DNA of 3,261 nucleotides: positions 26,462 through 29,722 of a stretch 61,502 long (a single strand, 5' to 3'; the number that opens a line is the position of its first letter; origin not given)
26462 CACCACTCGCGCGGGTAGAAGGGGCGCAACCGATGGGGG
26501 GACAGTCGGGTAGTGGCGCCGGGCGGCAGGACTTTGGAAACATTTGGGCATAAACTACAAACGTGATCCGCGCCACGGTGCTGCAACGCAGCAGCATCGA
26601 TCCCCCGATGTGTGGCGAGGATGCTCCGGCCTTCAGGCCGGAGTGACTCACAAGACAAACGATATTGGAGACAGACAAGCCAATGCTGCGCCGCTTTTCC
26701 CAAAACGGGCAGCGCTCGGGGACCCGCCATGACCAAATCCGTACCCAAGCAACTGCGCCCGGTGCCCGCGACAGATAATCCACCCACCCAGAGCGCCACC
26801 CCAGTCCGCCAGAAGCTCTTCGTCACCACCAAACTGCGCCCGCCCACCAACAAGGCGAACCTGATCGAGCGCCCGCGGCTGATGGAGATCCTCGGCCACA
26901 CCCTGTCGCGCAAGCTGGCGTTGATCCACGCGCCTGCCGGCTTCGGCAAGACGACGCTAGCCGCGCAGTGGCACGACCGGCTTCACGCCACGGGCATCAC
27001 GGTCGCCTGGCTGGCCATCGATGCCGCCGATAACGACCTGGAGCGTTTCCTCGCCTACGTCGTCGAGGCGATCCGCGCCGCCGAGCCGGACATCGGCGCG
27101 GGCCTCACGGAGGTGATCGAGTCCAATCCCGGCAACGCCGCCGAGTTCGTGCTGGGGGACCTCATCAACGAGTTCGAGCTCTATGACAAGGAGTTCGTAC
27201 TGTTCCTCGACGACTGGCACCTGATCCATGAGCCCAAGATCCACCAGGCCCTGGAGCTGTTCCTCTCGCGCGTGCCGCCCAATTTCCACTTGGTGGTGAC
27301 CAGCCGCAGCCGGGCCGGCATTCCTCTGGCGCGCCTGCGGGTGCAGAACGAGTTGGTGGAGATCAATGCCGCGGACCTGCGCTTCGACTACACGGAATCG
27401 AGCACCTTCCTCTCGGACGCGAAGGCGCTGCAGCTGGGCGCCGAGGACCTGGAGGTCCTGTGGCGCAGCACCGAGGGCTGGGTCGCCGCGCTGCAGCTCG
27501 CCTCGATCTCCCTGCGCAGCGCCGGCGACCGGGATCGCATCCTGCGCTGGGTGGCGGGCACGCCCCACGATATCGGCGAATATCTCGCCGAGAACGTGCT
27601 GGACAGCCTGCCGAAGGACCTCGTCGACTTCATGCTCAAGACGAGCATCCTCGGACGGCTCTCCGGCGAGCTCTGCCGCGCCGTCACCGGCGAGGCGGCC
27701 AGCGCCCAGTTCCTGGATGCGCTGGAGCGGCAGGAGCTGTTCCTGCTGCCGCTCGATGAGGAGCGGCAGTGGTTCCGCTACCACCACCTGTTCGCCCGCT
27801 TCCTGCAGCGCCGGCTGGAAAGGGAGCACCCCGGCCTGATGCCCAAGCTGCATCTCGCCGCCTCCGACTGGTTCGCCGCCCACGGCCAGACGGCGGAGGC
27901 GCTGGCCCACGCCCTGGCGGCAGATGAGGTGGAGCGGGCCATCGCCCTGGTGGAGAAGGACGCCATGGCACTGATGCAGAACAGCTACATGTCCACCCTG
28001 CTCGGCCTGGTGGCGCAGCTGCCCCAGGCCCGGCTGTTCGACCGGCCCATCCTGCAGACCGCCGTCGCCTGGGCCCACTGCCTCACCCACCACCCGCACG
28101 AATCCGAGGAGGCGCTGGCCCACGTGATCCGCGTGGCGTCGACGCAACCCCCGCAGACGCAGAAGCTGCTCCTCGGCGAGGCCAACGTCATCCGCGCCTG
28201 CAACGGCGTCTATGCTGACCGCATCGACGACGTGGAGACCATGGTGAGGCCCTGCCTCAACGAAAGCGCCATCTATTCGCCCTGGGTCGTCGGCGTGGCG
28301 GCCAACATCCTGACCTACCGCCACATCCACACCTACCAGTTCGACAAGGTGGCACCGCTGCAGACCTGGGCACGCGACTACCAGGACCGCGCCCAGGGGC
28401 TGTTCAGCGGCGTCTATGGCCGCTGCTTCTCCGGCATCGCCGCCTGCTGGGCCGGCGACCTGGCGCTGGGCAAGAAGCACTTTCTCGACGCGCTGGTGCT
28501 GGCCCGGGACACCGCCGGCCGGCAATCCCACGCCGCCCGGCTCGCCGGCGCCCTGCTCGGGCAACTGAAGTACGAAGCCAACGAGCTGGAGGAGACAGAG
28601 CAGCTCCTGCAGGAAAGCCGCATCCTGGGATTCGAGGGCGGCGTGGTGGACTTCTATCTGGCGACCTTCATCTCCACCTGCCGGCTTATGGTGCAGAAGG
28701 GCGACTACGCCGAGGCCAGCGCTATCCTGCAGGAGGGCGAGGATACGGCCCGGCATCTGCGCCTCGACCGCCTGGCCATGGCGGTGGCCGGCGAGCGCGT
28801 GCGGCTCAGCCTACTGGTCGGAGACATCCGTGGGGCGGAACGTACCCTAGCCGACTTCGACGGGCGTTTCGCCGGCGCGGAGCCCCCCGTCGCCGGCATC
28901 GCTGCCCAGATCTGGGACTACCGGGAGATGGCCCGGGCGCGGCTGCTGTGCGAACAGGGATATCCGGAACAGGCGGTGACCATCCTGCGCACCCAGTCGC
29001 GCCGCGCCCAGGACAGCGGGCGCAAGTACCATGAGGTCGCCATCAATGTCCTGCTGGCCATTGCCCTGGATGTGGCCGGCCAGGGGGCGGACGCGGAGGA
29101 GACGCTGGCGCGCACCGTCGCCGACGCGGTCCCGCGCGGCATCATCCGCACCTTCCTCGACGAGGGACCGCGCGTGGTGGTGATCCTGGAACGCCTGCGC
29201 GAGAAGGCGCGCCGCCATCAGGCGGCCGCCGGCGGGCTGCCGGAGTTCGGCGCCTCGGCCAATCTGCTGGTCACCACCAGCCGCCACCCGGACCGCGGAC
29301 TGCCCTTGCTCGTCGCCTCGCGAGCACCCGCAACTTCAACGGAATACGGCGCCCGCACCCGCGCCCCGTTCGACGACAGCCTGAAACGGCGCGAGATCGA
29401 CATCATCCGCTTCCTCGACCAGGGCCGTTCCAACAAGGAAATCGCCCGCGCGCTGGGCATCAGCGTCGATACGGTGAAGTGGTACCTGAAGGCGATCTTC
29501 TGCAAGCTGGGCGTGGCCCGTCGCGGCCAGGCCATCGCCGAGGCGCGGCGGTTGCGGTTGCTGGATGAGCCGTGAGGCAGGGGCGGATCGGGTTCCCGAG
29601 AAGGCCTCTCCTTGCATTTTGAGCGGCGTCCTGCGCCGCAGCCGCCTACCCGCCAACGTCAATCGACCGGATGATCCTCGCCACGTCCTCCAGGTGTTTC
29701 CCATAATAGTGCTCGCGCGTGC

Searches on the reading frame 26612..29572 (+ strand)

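Call 75: search_protein_families(library=pfam, proteins=[window:26612-29572:+], max_evalue=0.01)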
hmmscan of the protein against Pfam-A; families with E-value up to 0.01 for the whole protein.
window:26612-29572:+ (987 aa): 13 families
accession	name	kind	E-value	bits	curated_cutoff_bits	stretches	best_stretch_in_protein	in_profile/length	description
PF17874.7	TPR_MalT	-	8.5e-31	107.9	45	1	523-864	2-335/336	MalT-like TPR region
PF00196.25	GerE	-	3.8e-13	49.3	23.5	1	923-976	2-55/57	Bacterial regulatory proteins, luxR family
PF13191.12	AAA_16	-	1e-05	26.6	32.6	1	100-229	22-166/167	AAA ATPase domain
PF13384.12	HTH_23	-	1.9e-05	24.8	24.6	1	925-957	4-37/50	Homeodomain-like domain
PF24883.2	NPHP3_N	-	5.3e-05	23.9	24.8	1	85-232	7-164/164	Nephrocystin 3, N-terminal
PF13412.12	HTH_24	-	0.00026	20.9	21.9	1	933-960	10-39/48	Winged helix-turn-helix DNA-binding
PF13518.12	HTH_28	-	0.00036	21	25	1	930-956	4-30/52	Helix-turn-helix domain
PF13401.12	AAA_22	-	0.0004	21.1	27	1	100-218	5-105/130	AAA domain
PF02796.21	HTH_7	-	0.00041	20.8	23.8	0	931-960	14-43/45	Helix-turn-helix domain of resolvase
PF13604.12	AAA_30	-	0.0014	18.9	27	0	99-139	17-57/191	AAA domain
PF08281.18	Sigma70_r4_2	-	0.0016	18.5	25.7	1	937-959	25-47/54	Sigma-70, region 4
PF13936.12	HTH_38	-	0.007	16.5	27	0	928-955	12-37/44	Helix-turn-helix domain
PF25199.1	nSTAND_NTPase5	-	0.0078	16.5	34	0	99-141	40-83/145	Novel STAND NTPase 5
